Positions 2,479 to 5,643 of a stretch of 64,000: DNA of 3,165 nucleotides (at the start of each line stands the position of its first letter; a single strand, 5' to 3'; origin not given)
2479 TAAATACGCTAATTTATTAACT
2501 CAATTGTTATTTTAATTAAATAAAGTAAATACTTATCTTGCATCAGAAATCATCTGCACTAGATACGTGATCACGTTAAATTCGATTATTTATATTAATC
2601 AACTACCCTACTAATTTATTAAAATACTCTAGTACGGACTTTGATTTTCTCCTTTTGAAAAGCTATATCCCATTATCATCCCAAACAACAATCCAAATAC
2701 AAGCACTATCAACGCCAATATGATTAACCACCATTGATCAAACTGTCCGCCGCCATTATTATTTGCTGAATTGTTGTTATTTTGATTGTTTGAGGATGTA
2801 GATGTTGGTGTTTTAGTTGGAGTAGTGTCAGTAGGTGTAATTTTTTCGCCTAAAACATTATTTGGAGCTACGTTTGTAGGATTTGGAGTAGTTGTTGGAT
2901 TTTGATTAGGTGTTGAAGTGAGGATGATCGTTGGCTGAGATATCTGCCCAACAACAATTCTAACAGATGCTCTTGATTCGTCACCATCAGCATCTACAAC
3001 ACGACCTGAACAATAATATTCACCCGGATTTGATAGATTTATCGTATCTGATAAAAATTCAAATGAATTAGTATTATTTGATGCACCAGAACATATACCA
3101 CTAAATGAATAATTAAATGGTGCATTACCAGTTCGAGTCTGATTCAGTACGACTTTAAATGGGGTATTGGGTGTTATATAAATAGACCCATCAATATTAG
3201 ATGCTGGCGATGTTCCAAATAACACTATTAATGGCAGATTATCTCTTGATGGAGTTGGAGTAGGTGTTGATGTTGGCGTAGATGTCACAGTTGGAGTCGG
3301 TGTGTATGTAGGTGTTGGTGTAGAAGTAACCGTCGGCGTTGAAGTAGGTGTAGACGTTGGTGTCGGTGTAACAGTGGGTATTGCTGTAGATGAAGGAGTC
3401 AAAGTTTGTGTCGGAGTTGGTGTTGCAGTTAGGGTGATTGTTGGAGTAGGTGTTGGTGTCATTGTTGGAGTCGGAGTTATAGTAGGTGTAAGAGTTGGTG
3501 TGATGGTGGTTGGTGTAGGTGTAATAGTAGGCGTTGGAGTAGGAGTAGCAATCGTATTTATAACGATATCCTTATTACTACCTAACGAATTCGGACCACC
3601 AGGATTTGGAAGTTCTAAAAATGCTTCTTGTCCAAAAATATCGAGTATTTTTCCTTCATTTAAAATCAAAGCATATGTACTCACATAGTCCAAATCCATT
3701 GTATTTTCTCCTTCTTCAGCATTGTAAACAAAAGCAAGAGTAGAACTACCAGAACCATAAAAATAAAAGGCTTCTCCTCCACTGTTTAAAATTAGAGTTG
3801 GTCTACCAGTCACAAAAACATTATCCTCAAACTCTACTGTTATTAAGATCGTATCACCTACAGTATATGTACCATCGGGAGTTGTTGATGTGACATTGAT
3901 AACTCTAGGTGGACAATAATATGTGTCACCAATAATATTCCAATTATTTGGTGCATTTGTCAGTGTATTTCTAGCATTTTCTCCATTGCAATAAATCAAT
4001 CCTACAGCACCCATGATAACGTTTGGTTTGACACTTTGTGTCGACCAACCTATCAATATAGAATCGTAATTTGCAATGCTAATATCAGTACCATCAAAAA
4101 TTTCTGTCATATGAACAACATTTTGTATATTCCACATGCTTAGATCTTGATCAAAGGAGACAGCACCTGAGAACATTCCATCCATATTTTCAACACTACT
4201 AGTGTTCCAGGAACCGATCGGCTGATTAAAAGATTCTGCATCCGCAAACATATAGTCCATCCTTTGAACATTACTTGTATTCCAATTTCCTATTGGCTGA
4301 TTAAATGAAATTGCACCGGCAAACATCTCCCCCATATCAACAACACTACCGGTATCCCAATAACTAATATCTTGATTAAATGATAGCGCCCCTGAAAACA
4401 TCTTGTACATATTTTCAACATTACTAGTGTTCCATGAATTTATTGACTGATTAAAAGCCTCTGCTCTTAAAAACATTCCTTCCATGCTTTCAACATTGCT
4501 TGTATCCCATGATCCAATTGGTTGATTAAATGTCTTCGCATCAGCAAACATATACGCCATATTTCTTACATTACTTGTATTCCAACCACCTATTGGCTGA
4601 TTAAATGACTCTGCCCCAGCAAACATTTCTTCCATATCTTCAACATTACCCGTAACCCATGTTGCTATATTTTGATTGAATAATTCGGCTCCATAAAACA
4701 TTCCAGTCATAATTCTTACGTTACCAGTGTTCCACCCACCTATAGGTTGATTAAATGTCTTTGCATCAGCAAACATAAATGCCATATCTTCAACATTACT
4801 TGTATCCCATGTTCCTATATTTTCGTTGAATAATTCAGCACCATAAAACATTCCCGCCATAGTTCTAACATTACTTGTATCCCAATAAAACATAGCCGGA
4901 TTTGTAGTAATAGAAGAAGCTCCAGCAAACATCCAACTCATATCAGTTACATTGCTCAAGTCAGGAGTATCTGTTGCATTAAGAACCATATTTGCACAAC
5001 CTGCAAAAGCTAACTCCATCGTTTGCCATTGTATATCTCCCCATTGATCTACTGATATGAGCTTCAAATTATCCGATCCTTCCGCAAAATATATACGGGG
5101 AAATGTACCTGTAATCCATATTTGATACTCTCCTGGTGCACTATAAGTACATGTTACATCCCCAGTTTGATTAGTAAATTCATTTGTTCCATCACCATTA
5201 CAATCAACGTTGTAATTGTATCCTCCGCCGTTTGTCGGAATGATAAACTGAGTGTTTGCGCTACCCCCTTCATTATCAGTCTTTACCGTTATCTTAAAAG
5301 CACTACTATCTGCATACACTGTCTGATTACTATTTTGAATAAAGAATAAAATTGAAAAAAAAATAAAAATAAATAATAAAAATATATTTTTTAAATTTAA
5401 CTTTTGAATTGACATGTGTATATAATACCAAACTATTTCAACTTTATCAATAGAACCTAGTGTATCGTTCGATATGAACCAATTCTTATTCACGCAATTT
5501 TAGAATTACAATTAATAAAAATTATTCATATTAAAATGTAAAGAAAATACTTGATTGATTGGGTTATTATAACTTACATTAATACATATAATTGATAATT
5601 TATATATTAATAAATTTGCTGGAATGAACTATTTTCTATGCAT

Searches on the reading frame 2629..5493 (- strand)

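Call 93: search_protein_families(library=pfam, proteins=[window:2629-5493:-], max_evalue=0.001)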
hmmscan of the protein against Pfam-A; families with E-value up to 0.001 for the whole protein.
window:2629-5493:- (954 aa): 1 family
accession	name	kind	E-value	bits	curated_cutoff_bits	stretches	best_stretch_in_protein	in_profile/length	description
PF03382.20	DUF285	-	4.6e-112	368.9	25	3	262-379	3-120/120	Mycoplasma protein of unknown function, DUF285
